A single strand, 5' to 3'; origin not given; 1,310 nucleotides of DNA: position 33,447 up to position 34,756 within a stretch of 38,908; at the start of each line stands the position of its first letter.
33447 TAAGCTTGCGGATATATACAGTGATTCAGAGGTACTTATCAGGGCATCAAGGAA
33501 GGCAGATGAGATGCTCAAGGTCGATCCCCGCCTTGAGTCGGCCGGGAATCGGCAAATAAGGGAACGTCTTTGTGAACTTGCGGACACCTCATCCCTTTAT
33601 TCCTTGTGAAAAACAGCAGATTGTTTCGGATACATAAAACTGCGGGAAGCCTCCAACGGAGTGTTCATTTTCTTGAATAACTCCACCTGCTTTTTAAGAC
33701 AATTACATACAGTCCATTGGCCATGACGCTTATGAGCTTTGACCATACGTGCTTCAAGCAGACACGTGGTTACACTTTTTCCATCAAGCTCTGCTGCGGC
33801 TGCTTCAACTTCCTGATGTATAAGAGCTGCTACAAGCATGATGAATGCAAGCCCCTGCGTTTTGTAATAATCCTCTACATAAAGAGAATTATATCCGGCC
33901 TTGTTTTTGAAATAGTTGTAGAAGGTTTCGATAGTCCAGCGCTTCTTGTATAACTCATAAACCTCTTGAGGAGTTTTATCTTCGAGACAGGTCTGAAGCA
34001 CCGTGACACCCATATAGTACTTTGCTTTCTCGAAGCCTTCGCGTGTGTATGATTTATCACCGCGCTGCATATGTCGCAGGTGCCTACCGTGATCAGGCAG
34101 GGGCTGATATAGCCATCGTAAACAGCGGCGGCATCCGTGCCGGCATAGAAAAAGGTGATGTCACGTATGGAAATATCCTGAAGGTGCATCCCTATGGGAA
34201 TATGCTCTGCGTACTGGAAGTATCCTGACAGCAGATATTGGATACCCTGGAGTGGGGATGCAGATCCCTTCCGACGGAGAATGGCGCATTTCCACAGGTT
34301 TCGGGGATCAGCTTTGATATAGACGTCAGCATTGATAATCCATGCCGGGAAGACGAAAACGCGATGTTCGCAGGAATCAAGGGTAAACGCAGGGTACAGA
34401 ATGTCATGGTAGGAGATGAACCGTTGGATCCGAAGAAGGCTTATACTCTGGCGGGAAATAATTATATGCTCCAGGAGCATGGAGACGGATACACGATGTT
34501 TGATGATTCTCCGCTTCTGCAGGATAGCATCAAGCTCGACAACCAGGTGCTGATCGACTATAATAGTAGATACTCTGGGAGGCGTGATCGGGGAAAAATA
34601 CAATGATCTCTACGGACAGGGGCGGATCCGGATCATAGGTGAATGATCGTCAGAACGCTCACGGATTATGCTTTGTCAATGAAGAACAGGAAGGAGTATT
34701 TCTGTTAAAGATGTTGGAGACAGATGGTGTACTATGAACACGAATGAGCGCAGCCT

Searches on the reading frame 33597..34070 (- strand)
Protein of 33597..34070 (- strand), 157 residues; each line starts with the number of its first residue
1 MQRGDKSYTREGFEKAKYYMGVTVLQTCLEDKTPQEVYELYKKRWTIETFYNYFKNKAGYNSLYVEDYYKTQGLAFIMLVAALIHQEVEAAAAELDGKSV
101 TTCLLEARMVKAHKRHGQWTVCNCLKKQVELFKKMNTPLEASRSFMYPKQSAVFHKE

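Call 3: search_protein_families(library=pfam, proteins=[window:33597-34070:-], max_evalue=0.01)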
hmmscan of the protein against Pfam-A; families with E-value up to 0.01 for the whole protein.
window:33597-34070:- (157 aa): 1 family
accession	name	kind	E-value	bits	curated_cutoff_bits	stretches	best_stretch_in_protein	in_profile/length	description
PF01609.27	DDE_Tnp_1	-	9.6e-07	29.2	23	1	10-83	139-199/200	Transposase DDE domain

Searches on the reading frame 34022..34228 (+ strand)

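Call 75: search_protein_families(library=pfam, proteins=[window:34022-34228:+], max_evalue=0.01)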
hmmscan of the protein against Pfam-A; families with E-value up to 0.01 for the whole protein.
window:34022-34228:+ (68 aa): 2 families
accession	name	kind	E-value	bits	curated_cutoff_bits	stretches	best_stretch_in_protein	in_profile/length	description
PF02872.23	5_nucleotid_C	-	1.7e-13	51.4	23.6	1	18-67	28-77/158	5'-nucleotidase, C-terminal domain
PF21953.1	NadN_nucleosid_C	-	0.0028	18.1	27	1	25-65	34-74/199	NAD nucleotidase, C-terminal domain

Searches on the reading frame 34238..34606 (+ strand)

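Call 3: search_protein_families(library=pfam, proteins=[window:34238-34606:+], max_evalue=0.01)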
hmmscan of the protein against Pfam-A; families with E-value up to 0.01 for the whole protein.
window:34238-34606:+ (122 aa): 1 family
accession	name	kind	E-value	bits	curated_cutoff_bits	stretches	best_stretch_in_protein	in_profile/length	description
PF02872.23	5_nucleotid_C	-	2.3e-13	51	23.6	1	2-89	84-157/158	5'-nucleotidase, C-terminal domain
